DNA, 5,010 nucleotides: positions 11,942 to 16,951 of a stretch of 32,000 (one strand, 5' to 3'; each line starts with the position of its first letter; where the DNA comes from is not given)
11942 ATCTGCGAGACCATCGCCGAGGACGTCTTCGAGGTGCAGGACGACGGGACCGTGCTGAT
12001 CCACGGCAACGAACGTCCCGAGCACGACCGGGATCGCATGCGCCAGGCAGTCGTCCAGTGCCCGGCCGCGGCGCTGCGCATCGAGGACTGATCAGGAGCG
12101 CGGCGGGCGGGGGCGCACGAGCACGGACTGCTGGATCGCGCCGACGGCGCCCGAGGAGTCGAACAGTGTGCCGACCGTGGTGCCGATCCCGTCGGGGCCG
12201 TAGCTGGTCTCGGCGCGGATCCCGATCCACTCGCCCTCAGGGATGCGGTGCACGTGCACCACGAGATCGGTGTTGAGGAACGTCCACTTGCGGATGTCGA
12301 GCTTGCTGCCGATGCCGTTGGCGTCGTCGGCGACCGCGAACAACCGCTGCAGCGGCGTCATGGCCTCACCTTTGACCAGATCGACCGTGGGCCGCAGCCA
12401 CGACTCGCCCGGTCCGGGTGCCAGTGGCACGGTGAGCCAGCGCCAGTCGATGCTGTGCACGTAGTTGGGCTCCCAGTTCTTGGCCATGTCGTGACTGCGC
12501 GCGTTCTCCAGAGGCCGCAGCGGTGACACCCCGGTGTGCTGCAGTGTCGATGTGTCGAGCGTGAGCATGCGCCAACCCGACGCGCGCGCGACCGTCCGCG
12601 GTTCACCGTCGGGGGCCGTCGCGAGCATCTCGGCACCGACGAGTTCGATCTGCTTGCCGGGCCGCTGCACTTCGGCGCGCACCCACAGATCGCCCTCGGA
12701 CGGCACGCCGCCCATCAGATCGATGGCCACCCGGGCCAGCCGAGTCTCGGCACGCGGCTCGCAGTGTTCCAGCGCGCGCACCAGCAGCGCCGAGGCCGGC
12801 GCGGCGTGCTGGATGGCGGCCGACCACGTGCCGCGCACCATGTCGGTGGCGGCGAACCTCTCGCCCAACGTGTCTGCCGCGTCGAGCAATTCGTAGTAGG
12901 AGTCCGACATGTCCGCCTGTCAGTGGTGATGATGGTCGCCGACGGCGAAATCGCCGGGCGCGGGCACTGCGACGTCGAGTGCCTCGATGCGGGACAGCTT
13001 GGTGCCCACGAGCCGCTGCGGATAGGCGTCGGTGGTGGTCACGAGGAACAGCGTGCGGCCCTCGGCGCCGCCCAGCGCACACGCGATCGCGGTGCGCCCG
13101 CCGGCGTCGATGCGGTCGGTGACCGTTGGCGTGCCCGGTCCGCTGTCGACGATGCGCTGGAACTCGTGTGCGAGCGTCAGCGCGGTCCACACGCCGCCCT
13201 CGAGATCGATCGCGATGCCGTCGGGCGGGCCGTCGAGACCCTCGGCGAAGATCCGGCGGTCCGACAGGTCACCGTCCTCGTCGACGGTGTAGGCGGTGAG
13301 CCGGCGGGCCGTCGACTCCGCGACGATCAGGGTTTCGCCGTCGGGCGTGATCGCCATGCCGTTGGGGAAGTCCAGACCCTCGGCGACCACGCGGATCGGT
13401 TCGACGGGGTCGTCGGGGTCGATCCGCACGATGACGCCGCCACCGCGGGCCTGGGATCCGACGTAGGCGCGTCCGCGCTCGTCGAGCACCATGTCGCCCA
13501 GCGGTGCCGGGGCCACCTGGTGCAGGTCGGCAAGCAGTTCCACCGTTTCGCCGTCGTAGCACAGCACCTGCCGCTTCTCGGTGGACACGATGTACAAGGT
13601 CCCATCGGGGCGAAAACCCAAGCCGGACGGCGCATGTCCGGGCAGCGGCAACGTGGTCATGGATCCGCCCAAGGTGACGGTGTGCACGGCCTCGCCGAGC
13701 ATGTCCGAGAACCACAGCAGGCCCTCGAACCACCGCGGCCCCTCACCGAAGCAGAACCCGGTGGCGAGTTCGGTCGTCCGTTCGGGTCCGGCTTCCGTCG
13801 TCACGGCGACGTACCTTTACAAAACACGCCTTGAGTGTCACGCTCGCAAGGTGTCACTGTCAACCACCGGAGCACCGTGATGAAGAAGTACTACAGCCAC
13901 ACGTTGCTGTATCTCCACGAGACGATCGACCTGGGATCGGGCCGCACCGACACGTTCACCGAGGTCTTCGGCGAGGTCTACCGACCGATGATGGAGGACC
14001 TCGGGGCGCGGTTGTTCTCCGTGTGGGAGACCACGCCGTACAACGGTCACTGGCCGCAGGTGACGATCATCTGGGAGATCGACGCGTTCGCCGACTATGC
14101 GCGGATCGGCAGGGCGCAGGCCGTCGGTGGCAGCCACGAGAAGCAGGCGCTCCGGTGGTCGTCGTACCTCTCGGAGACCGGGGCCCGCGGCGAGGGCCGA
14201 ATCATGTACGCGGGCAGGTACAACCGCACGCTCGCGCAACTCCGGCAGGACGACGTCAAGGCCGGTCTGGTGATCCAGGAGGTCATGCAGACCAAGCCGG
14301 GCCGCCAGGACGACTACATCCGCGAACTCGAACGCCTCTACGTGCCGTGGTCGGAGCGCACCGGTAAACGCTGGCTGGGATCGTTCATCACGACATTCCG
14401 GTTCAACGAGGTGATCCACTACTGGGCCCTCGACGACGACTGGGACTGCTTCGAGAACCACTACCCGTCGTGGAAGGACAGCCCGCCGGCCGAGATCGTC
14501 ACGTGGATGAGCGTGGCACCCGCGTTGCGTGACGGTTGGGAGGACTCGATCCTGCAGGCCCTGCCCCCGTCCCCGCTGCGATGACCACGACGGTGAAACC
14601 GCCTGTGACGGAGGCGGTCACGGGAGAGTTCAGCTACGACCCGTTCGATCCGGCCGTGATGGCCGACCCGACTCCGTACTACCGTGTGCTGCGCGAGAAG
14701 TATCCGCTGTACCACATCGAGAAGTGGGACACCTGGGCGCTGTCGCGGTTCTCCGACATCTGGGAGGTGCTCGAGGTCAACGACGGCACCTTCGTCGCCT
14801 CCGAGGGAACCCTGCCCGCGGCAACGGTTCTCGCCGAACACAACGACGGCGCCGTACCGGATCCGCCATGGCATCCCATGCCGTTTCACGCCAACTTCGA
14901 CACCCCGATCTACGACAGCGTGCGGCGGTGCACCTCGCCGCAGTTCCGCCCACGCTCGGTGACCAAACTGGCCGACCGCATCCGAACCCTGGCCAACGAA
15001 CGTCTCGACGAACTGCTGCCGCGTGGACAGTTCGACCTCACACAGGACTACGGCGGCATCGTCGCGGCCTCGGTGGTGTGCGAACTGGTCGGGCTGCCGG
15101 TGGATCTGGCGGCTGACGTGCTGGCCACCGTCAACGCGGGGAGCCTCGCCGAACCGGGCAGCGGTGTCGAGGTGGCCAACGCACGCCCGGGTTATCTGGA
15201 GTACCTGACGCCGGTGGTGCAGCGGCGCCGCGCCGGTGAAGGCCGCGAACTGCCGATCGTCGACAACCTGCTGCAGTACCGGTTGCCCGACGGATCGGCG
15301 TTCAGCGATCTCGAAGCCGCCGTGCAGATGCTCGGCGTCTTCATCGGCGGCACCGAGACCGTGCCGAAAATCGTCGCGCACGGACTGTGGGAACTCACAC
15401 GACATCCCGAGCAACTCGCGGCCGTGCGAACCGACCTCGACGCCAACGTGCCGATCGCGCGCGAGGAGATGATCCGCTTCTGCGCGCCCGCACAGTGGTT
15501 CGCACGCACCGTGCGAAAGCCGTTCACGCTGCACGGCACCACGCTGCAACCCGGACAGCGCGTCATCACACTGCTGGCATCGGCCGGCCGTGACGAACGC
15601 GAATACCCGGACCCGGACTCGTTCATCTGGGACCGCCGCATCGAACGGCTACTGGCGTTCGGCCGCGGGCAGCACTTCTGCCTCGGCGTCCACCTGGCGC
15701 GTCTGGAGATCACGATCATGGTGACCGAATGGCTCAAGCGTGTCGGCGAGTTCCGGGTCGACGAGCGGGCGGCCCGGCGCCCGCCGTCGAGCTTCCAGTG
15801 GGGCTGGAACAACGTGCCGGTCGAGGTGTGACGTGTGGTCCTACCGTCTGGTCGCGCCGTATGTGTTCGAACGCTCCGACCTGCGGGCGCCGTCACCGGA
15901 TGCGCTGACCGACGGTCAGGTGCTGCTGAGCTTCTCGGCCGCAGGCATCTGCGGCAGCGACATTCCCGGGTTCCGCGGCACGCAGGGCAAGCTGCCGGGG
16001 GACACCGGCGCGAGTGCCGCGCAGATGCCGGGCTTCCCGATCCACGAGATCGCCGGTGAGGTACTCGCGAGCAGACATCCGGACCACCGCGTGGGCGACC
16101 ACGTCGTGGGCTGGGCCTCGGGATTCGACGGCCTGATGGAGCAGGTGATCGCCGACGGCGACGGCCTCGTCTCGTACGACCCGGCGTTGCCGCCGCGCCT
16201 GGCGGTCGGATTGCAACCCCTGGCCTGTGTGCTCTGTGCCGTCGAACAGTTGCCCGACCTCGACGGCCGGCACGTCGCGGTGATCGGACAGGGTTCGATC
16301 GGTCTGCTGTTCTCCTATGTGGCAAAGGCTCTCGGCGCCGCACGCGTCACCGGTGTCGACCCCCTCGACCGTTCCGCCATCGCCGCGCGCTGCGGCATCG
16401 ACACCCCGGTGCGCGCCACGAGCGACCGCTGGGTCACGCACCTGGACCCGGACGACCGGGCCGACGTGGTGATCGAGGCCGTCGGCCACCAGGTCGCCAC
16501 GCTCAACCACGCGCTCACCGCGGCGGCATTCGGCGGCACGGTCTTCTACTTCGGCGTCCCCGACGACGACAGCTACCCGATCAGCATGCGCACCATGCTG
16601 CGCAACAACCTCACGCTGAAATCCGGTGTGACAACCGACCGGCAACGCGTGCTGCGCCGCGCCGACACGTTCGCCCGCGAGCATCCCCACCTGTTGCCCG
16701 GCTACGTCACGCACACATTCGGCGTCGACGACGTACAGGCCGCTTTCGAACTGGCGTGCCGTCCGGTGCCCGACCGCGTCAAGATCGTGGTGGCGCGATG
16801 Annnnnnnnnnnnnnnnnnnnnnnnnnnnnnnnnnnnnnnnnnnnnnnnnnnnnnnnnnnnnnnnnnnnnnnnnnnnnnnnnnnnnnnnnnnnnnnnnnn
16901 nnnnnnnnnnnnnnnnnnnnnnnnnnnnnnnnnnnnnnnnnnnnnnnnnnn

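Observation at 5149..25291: Five copies of a bipartite motif, each 6-9 nt upstream of a start codon, define a candidate leaderless TetR regulon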

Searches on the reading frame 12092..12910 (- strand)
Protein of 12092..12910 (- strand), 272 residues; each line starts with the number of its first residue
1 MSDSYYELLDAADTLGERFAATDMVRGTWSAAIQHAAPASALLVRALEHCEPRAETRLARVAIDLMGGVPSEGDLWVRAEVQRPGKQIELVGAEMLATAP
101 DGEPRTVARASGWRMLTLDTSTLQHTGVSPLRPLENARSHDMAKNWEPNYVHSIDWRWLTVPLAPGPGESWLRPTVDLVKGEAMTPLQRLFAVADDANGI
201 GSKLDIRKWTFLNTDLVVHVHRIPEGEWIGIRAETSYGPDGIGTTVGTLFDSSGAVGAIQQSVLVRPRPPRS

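Call 11: search_protein_families(library=pfam, proteins=[window:12092-12910:-])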
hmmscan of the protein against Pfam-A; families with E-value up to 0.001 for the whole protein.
window:12092-12910:- (272 aa): 2 families
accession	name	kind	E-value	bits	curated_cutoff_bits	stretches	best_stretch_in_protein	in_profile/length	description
PF20789.3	4HBT_3C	-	2.3e-27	96.3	24.1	1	136-265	3-140/140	Acyl-CoA thioesterase C-terminal domain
PF13622.12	4HBT_3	-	2.3e-12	47.4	24.3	1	26-114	2-82/83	Acyl-CoA thioesterase N-terminal domain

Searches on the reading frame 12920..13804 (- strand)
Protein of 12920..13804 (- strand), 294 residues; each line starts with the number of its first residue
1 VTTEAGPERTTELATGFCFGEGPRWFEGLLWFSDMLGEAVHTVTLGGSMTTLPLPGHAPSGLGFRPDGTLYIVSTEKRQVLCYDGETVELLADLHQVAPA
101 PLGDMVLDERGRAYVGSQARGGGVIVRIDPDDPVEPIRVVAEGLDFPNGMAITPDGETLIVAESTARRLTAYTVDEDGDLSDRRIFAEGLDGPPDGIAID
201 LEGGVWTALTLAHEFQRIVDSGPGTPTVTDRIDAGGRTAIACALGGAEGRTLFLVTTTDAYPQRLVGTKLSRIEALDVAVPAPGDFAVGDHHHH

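Call 11: search_protein_families(library=pfam, proteins=[window:12920-13804:-])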
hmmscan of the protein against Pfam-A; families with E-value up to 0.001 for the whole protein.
window:12920-13804:- (294 aa): 3 families
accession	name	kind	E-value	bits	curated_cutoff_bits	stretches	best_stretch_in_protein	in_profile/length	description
PF08450.18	SGL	-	2e-44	152.5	26.3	1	19-257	1-245/246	SMP-30/Gluconolactonase/LRE-like region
PF24684.1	Vgb_lyase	-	1.2e-06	28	50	1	28-163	150-283/290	Virginiamycin B lyase family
PF03088.22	Str_synth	-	2.7e-06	27.8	25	1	136-175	48-87/89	Strictosidine synthase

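Call 62: find_encoding_contigs(protein=window:12920-13804:-, flank=8000, max_places=10)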
Protein window:12920-13804:- (294 aa): 23 contigs read that carry it; 5 places shown.
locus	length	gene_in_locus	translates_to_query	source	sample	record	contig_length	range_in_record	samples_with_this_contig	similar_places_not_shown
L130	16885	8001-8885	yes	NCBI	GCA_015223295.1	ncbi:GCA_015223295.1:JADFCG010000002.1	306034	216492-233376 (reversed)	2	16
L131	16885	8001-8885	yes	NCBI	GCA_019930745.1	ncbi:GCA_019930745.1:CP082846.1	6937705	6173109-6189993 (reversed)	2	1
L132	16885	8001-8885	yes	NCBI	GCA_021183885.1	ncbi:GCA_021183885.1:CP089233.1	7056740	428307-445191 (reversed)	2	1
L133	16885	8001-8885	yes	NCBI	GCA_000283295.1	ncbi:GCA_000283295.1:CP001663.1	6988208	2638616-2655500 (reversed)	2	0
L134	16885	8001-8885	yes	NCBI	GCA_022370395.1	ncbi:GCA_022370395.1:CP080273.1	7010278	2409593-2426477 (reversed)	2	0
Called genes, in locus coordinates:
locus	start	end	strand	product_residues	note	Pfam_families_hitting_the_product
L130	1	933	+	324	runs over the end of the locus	PF14226:DIOX_N, PF03171:2OG-FeII_Oxy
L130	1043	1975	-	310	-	PF00135:COesterase, PF20434:BD-FAE, PF07859:Abhydrolase_3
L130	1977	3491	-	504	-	PF00743:FMO-like, PF01266:DAO (faint), PF07992:Pyr_redox_2 (weak), PF13434:Lys_Orn_oxgnase (faint), PF13450:NAD_binding_8, PF13454:NAD_binding_9 (faint), PF13738:Pyr_redox_3, PF01593:Amino_oxidase (faint)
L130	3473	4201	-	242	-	PF00106:adh_short, PF13561:adh_short_C2, PF23441:SDR (weak)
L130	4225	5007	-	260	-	PF03328:HpcH_HpaI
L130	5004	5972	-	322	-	PF08240:ADH_N (weak), PF16912:Glu_dehyd_C, PF00107:ADH_zinc_N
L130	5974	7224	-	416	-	PF00067:p450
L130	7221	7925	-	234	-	-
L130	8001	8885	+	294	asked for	PF08450:SGL, PF24684:Vgb_lyase (faint), PF03088:Str_synth (weak)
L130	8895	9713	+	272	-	PF13622:4HBT_3, PF20789:4HBT_3C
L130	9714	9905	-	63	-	PF06902:Fer4_19 (weak), PF13459:Fer4_15, PF13370:Fer4_13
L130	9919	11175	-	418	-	PF00067:p450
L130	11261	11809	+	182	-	PF00440:TetR_N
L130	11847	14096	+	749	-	PF00933:Glyco_hydro_3, PF01915:Glyco_hydro_3_C, PF14310:Fn3-like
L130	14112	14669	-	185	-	-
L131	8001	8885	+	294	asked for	PF08450:SGL, PF24684:Vgb_lyase (faint), PF03088:Str_synth (weak)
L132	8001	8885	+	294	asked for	PF08450:SGL, PF24684:Vgb_lyase (faint), PF03088:Str_synth (weak)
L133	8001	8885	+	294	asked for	PF08450:SGL, PF24684:Vgb_lyase (faint), PF03088:Str_synth (weak)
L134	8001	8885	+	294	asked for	PF08450:SGL, PF24684:Vgb_lyase (faint), PF03088:Str_synth (weak)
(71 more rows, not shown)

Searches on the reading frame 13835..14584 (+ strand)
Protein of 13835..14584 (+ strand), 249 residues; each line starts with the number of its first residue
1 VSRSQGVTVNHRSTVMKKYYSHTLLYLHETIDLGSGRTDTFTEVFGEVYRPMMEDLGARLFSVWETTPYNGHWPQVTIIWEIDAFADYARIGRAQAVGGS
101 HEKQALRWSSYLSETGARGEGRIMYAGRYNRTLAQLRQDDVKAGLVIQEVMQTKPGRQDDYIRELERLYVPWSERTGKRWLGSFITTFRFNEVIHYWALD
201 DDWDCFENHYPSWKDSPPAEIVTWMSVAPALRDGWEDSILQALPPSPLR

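Call 11: search_protein_families(library=pfam, proteins=[window:13835-14584:+])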
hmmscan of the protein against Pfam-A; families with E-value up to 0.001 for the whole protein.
window:13835-14584:+ (249 aa): 1 family
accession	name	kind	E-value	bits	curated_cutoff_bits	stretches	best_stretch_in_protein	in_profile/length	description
PF07978.19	NIPSNAP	-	0.00013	22.5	22.3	0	33-90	8-63/102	NIPSNAP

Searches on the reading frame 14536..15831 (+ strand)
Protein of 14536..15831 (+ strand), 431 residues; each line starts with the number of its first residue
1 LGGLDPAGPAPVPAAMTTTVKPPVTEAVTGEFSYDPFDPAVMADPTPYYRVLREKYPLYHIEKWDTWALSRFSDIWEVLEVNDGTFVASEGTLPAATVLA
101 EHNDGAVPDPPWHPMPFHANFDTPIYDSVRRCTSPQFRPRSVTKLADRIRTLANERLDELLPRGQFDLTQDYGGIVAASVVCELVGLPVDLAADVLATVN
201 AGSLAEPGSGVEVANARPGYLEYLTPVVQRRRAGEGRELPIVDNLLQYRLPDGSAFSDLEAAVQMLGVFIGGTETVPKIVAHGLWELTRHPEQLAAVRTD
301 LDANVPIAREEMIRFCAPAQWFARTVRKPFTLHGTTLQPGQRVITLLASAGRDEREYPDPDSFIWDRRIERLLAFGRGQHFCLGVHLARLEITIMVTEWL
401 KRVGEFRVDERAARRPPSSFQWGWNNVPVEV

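Call 11: search_protein_families(library=pfam, proteins=[window:14536-15831:+])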
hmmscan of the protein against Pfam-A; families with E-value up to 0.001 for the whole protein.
window:14536-15831:+ (431 aa): 1 family
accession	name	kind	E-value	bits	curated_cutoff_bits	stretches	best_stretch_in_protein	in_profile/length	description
PF00067.27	p450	-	6.8e-21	75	22.8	1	226-411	222-437/462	Cytochrome P450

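Call 73: search_solved_structures(query=window:14536-15831:+, max_evalue=1e-30)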
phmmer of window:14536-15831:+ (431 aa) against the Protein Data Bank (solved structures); distinct sequences matched with E-value up to 1e-30: 51.
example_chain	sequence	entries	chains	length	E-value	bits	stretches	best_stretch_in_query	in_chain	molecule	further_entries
8vxi_A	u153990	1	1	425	2.5e-39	138.8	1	66-429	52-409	CYP125MRCA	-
8vxg_A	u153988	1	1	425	2e-38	135.9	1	66-409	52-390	CYP125MRCA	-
6gmf_A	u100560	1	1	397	9e-38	133.7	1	39-420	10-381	Putative cytochrome P450 hydroxylase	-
6wgw_A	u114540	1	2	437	1.4e-37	133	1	120-430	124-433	Cytochrome P450 101D1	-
3lxh_A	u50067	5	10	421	3.3e-37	131.8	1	120-430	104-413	Cytochrome P450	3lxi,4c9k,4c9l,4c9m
8yhn_A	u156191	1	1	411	4.4e-37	131.4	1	30-415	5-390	Cytochrome P450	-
4c9n_A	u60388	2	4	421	6.3e-37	130.9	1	120-430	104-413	CYTOCHROME P450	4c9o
2yoo_A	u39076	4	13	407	1.6e-36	129.6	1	103-429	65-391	P450 HEME-THIOLATE PROTEIN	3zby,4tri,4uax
4c9p_A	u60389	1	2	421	1.7e-36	129.5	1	120-430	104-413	CYTOCHROME P450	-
5cje_A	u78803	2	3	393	2.6e-36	128.9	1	116-429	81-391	Cytochrome P450 hydroxylase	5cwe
2uuq_A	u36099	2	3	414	7.4e-36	127.4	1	41-411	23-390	CYTOCHROME P450 130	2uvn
2wh8_A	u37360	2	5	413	8.9e-36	127.1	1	42-411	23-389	PUTATIVE CYTOCHROME P450 130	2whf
2wgy_A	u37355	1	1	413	6.1e-35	124.4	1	42-411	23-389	CYTOCHROME P450 130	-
9v2t_A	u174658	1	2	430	1.2e-34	123.4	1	36-430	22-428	Cytochrome P450 monooxygenase CYP107Z12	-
8fbc_A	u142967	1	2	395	1.5e-34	123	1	30-420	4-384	Cytochrome P450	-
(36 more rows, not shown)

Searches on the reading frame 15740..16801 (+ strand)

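Call 11: search_protein_families(library=pfam, proteins=[window:15740-16801:+])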
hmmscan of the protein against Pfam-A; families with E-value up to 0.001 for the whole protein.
window:15740-16801:+ (353 aa): 3 families
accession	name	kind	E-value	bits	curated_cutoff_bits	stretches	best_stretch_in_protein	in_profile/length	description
PF00107.32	ADH_zinc_N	-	6.5e-14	52.4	31.8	1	187-298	2-114/129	Zinc-binding dehydrogenase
PF16912.11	Glu_dehyd_C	-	6.3e-08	32.8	34.9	1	173-339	28-201/211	Glucose dehydrogenase C-terminus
PF08240.17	ADH_N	-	1.4e-07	32.2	23.5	1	58-123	2-61/104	Alcohol dehydrogenase GroES-like domain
